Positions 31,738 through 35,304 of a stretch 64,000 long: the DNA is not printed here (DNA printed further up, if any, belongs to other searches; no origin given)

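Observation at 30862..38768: Operon: 1205-aa unknown secreted protein, 1088-aa S8 protease, then a lipoprotein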

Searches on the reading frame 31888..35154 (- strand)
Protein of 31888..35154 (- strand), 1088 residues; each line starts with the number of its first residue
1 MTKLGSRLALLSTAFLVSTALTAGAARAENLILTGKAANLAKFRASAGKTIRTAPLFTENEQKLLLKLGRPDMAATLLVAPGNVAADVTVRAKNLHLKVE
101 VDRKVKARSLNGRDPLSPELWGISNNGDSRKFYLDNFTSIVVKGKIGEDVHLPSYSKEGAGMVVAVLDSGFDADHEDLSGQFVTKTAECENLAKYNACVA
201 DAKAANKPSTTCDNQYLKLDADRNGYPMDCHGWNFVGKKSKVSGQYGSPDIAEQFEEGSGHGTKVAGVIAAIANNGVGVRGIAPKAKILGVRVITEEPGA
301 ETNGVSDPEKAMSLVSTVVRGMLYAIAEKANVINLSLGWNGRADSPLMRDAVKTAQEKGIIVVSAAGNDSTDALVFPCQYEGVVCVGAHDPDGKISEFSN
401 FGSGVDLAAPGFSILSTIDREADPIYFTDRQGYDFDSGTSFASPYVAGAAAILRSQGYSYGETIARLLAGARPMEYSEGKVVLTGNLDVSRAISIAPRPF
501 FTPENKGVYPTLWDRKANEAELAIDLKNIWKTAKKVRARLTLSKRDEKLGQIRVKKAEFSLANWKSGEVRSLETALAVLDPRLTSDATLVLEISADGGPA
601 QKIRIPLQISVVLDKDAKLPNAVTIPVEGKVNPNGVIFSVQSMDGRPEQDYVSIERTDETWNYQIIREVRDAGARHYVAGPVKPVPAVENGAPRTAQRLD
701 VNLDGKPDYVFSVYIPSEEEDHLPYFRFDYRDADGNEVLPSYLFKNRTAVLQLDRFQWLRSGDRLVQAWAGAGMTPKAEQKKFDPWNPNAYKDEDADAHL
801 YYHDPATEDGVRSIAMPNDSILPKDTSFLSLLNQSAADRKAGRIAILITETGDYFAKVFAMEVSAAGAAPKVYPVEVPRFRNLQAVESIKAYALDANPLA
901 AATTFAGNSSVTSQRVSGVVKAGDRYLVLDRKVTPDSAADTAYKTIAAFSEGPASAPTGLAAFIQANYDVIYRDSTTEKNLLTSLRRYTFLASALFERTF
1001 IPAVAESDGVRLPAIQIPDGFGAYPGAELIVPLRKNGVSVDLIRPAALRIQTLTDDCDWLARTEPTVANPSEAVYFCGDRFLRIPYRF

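Call 7: search_protein_families(library=pfam, proteins=[window:31888-35154:-], max_evalue=1)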
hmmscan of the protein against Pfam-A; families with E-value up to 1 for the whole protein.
window:31888-35154:- (1088 aa): 1 family
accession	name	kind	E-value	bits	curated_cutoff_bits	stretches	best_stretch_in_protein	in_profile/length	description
PF00082.27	Peptidase_S8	-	1.6e-46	159.4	21.8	1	159-456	1-256/288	Subtilase family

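Call 8: search_protein_families(library=ncbifam, proteins=[window:31888-35154:-], max_evalue=1)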
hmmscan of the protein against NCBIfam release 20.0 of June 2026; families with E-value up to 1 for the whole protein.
window:31888-35154:- (1088 aa): 8 families
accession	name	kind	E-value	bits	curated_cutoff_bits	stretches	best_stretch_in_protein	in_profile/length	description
TIGR03921.1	T7SS_mycosin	equivalog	4.8e-49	167.4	278.75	2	257-499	48-291/353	type VII secretion-associated serine protease mycosin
TIGR03895.1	protease_PatA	subfamily_domain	1.5e-24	86.7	421.05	1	261-496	1-228/606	PatA/PatG family cyanobactin maturation protease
NF033595.1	denti_PrtP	equivalog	8.5e-23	80.8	300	1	259-455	248-458/606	dentilisin complex serine proteinase subunit PrtP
NF049966.1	QH_SP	equivalog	6.5e-15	55.1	165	1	257-454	38-193/219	subtilisin-like serine protease QhpE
NF040553.1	SGO_0316_fam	subfamily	4.2e-09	34.6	1400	2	257-372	356-467/1486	SGO_0316/SGO_0317 family LPXTG-anchored serine peptidase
NF040808.2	CspC_non_triad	exception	4.1e-05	22.2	675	1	259-373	167-281/556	bile acid germinant receptor pseudoprotease CspC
NF040809.1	germ_prot_CspBA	exception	0.0023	15.6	1250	1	257-370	720-825/1099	bifunctional germination protease/germinant receptor pseudoprotease CspBA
NF051851.1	AtpSerPepEprS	equivalog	0.0071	14.4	1700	0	158-206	65-114/988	autotransporter serine peptidase EprS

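Call 21: search_solved_structures(query=window:31888-35154:-, max_evalue=0.001, show_alignments=1)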
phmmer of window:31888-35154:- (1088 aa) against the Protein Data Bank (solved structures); distinct sequences matched with E-value up to 0.001: 162 (the best 60 are shown).
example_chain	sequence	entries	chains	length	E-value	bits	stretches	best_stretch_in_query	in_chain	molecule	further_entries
3ti9_A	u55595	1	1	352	3.3e-31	111.1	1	247-465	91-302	Serine protease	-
7xr8_A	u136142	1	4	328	3.4e-31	111.1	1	253-455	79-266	Major intracellular serine protease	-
1dbi_A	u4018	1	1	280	2.2e-30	108.4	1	259-459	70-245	AK.1 SERINE PROTEASE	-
3ti7_A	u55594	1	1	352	2.3e-30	108.3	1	247-465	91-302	Basic extracellular subtilisin-like protease BprV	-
1thm_A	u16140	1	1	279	6.9e-29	103.4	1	244-462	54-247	THERMITASE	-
1tec_E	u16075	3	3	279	9e-28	99.7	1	244-462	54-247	THERMITASE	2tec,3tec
3lpd_A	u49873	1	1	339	1.3e-27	99.2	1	214-462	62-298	Acidic extracellular subtilisin-like protease AprV2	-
3lpc_A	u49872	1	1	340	3.3e-27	97.9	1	246-462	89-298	AprB2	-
3lpa_A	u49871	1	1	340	3.3e-27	97.9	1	214-462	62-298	Acidic extracellular subtilisin-like protease AprV2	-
7y6m_C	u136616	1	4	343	7.7e-27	96.7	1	252-456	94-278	Intracellular serine protease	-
7w2a_A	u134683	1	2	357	7.8e-27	96.6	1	257-494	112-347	Peptidase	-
6f9m_A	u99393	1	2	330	2.2e-26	95.2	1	252-455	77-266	Serine protease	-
1aqn_A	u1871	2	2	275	2.7e-26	94.9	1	248-463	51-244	SUBTILISIN 8324 | SUBTILISIN BPN'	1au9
1ak9_A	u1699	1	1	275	3.9e-26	94.3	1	248-463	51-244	SUBTILISIN 8321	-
1s01_A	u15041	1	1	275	4.1e-26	94.3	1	248-463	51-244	Subtilisin BPN'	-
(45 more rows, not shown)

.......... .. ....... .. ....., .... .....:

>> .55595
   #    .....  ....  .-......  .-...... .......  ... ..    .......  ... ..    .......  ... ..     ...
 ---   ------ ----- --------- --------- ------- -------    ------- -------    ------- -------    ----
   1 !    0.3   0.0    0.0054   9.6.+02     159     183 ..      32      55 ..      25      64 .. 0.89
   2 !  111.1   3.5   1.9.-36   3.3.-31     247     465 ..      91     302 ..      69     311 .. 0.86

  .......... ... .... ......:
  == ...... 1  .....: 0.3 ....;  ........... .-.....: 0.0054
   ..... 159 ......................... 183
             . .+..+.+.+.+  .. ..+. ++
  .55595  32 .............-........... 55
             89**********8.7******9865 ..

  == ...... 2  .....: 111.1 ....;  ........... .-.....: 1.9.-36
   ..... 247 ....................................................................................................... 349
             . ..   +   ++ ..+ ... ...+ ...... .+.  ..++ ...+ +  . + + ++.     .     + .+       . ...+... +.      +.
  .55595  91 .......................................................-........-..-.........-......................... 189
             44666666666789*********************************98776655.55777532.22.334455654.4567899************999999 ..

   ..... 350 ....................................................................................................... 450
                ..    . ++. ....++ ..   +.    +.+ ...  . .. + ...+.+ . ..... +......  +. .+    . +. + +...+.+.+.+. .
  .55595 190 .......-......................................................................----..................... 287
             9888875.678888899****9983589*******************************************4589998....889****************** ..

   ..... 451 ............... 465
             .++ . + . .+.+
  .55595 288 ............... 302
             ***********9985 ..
